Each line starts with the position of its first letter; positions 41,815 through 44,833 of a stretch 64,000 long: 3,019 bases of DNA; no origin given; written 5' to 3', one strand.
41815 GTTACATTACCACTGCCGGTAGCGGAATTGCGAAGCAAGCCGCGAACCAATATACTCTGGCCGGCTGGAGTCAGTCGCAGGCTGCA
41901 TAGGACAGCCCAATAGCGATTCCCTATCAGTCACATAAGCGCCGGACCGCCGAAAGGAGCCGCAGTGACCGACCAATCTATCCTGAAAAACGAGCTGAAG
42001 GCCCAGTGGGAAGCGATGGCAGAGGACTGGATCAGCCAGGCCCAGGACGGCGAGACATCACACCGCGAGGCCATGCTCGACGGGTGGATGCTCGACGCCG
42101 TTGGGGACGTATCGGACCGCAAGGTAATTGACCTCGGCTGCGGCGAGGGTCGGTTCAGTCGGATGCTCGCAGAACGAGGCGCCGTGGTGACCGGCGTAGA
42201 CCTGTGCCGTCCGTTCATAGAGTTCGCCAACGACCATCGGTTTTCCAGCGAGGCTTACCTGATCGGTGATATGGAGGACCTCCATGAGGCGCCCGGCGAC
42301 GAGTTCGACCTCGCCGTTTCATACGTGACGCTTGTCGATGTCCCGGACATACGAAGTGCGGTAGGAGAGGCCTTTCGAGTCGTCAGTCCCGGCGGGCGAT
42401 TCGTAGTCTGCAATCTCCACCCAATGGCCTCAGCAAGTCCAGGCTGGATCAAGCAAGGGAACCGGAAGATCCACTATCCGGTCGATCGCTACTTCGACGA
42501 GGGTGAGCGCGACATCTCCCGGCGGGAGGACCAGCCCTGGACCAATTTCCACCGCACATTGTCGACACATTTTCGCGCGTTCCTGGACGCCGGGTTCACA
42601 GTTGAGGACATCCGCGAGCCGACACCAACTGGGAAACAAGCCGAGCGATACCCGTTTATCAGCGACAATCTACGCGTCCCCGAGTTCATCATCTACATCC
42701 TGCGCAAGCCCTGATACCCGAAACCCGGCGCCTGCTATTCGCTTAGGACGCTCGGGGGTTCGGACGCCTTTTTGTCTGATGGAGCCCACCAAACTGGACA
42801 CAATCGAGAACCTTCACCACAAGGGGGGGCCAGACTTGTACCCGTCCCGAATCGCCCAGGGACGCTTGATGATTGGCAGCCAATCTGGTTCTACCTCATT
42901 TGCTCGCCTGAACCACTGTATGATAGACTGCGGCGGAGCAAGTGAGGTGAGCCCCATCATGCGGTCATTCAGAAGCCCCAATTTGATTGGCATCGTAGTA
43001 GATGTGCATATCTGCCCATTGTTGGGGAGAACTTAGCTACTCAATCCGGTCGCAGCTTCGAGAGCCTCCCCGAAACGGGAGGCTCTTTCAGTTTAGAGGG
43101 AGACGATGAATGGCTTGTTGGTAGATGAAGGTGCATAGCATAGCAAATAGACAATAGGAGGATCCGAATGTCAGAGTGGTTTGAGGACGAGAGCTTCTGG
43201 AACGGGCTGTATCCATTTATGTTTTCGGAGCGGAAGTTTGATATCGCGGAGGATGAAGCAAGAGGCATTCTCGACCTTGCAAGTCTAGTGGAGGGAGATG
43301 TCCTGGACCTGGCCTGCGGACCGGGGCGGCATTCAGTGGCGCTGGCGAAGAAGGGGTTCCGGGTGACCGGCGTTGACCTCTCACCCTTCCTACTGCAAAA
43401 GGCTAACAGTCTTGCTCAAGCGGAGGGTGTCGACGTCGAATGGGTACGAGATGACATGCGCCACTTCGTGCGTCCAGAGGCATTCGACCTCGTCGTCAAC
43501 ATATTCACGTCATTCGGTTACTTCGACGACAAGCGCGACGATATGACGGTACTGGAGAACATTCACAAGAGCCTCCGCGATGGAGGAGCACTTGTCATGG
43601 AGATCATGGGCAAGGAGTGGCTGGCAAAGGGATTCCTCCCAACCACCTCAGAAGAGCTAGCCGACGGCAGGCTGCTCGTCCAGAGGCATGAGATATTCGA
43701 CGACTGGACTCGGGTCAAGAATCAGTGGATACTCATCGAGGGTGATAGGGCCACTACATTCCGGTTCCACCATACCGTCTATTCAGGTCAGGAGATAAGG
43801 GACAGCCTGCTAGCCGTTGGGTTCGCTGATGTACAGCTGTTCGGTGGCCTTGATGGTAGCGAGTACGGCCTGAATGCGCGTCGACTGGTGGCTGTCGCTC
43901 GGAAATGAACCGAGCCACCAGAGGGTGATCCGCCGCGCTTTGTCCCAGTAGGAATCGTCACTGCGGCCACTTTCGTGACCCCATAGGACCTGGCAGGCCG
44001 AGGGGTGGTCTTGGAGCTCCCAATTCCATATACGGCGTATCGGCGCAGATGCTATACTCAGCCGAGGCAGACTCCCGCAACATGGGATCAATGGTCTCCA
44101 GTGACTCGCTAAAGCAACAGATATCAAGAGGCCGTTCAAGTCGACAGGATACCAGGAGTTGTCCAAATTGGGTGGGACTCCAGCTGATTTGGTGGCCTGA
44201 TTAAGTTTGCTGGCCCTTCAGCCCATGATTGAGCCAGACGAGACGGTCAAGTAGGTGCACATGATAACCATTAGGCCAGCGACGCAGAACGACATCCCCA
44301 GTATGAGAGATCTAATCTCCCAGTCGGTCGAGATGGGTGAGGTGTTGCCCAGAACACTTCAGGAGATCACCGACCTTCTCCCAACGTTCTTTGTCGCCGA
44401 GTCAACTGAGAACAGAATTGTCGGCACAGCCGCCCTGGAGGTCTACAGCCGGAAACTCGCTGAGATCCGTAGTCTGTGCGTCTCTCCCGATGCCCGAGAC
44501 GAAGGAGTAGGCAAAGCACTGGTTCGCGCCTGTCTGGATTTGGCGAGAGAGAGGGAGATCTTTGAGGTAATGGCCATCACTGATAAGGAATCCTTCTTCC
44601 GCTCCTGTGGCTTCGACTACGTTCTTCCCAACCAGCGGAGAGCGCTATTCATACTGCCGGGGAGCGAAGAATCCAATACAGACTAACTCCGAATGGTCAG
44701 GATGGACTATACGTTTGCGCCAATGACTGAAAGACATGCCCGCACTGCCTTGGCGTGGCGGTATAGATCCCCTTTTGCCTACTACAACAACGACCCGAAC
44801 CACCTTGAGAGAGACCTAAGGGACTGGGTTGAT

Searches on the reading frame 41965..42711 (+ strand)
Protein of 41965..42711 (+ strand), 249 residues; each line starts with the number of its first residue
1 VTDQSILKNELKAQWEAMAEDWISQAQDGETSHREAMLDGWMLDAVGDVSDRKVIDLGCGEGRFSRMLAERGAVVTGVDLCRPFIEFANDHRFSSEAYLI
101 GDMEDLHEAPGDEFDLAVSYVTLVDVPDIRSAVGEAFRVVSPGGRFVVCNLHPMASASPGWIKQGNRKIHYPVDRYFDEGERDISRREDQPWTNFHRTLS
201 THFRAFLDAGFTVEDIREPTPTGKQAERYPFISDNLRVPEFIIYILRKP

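Call 44: search_protein_families(library=pfam, proteins=[window:41965-42711:+], max_evalue=0.001)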
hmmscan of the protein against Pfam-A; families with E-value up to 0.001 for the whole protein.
window:41965-42711:+ (249 aa): 8 families
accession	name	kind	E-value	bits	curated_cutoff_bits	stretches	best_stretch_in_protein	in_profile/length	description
PF08241.18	Methyltransf_11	-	2.6e-19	70.1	21.2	1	56-148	2-95/95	Methyltransferase domain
PF13649.12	Methyltransf_25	-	3.2e-16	60.2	27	1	54-144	1-97/97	Methyltransferase domain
PF13847.12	Methyltransf_31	-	9.4e-15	55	27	1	50-154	3-114/145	Methyltransferase domain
PF13489.12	Methyltransf_23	-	1e-11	45.3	27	1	48-154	20-122/164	Methyltransferase domain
PF08242.18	Methyltransf_12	-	3.6e-10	40.9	30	1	55-146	1-98/98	Methyltransferase domain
PF01209.24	Ubie_methyltran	-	6.4e-07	29.4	20.1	1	43-150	40-153/233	ubiE/COQ5 methyltransferase family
PF03848.20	TehB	-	4.7e-06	26.6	20.4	1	42-123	22-105/193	Tellurite resistance protein TehB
PF01728.25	FtsJ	-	9.8e-05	22.8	24.1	1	43-83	13-55/181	FtsJ-like methyltransferase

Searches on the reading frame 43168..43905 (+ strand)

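Call 117: search_protein_families(library=pfam, proteins=[window:43168-43905:+], max_evalue=0.01)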
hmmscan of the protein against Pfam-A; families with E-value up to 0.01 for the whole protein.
window:43168-43905:+ (246 aa): 11 families
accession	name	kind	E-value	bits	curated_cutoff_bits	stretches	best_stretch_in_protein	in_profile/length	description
PF13649.12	Methyltransf_25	-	1.3e-19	71.1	27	1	45-140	1-97/97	Methyltransferase domain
PF08241.18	Methyltransf_11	-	3.4e-14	53.7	21.2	1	46-144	1-95/95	Methyltransferase domain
PF13847.12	Methyltransf_31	-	2.7e-13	50.2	27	1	44-153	6-119/145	Methyltransferase domain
PF08242.18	Methyltransf_12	-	1.4e-11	45.4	30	1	46-142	1-98/98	Methyltransferase domain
PF13489.12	Methyltransf_23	-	2.8e-10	40.6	27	1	34-223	13-163/164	Methyltransferase domain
PF05175.20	MTS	-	9.1e-07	29.1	23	1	18-111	10-104/170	Methyltransferase small domain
PF01209.24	Ubie_methyltran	-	1.4e-06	28.3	20.1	1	44-144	50-151/233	ubiE/COQ5 methyltransferase family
PF03848.20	TehB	-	3.5e-06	27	20.4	1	37-147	26-136/193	Tellurite resistance protein TehB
PF05401.17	NodS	-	1.6e-05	25.3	24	1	42-144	44-144/201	Nodulation protein S (NodS)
PF08003.17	Methyltransf_9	-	0.00056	19.4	23.8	1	37-147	111-220/315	Protein of unknown function (DUF1698)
PF01728.25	FtsJ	-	0.0025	18.2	24.1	1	42-110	22-96/181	FtsJ-like methyltransferase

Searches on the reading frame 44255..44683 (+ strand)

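Call 117: search_protein_families(library=pfam, proteins=[window:44255-44683:+], max_evalue=0.01)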
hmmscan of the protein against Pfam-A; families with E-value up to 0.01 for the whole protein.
window:44255-44683:+ (143 aa): 7 families
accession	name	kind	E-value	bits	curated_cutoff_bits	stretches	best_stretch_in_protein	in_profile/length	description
PF00583.31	Acetyltransf_1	-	4.9e-13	49.8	20.7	1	40-120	30-116/116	Acetyltransferase (GNAT) family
PF13508.13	Acetyltransf_7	-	9.4e-13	48.8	27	1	44-120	4-82/84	Acetyltransferase (GNAT) domain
PF13673.13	Acetyltransf_10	-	3.1e-09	37.3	23.6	1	45-129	33-116/128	Acetyltransferase (GNAT) domain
PF14542.12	Acetyltransf_CG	-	0.00014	22.4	30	1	49-101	6-57/80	GCN5-related N-acetyl-transferase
PF04958.18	AstA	-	0.0008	18.6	29.4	0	67-106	119-159/337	Arginine N-succinyltransferase beta subunit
PF08445.16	FR47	-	0.0018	18.7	22.1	1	57-112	10-67/86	FR47-like protein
PF13420.13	Acetyltransf_4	-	0.0019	18.7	24.3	1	28-107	34-116/155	Acetyltransferase (GNAT) domain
